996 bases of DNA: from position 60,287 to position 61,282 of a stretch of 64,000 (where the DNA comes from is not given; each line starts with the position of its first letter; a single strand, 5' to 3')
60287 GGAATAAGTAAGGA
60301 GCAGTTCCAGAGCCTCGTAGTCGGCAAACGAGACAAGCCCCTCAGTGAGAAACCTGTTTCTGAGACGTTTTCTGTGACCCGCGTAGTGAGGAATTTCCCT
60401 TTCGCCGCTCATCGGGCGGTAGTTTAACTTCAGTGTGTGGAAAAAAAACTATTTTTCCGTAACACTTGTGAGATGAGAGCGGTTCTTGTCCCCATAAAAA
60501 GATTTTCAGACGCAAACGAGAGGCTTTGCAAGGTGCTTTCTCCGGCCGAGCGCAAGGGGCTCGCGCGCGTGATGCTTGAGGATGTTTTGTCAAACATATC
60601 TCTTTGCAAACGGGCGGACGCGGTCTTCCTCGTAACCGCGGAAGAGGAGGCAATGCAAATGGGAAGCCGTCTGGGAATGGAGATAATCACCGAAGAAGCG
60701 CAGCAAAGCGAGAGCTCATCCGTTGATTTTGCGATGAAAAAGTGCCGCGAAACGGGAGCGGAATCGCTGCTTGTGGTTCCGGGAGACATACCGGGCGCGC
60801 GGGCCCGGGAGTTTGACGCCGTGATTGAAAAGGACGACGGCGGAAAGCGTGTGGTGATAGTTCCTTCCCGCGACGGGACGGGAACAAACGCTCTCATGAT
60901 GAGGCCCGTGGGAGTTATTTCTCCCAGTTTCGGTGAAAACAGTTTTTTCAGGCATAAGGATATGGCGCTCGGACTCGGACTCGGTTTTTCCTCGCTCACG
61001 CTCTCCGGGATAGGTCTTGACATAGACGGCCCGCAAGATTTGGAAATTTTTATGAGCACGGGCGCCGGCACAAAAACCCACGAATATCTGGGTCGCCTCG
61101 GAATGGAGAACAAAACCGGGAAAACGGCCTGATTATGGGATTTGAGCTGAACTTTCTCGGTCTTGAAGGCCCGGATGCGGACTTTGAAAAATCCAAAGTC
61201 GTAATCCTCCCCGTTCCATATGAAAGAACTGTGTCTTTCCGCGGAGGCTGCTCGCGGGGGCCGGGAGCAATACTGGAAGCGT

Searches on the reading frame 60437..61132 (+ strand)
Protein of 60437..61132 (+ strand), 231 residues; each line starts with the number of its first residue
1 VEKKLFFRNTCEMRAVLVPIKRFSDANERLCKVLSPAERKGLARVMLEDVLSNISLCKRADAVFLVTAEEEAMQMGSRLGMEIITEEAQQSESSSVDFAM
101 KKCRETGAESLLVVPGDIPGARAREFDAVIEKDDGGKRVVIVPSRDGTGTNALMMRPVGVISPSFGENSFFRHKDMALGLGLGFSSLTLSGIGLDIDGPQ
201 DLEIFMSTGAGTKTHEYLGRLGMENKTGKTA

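Call 6: search_protein_families(library=pfam, proteins=[window:60437-61132:+], max_evalue=0.01)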
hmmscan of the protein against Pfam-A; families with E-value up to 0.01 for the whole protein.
window:60437-61132:+ (231 aa): 2 families
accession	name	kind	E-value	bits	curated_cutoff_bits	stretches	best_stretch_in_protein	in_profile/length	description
PF01983.22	CofC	-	6.8e-32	110.9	22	1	16-228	3-205/217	Guanylyl transferase CofC like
PF12804.13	NTP_transf_3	-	5.7e-08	33.5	27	1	44-153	24-131/160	MobA-like NTP transferase domain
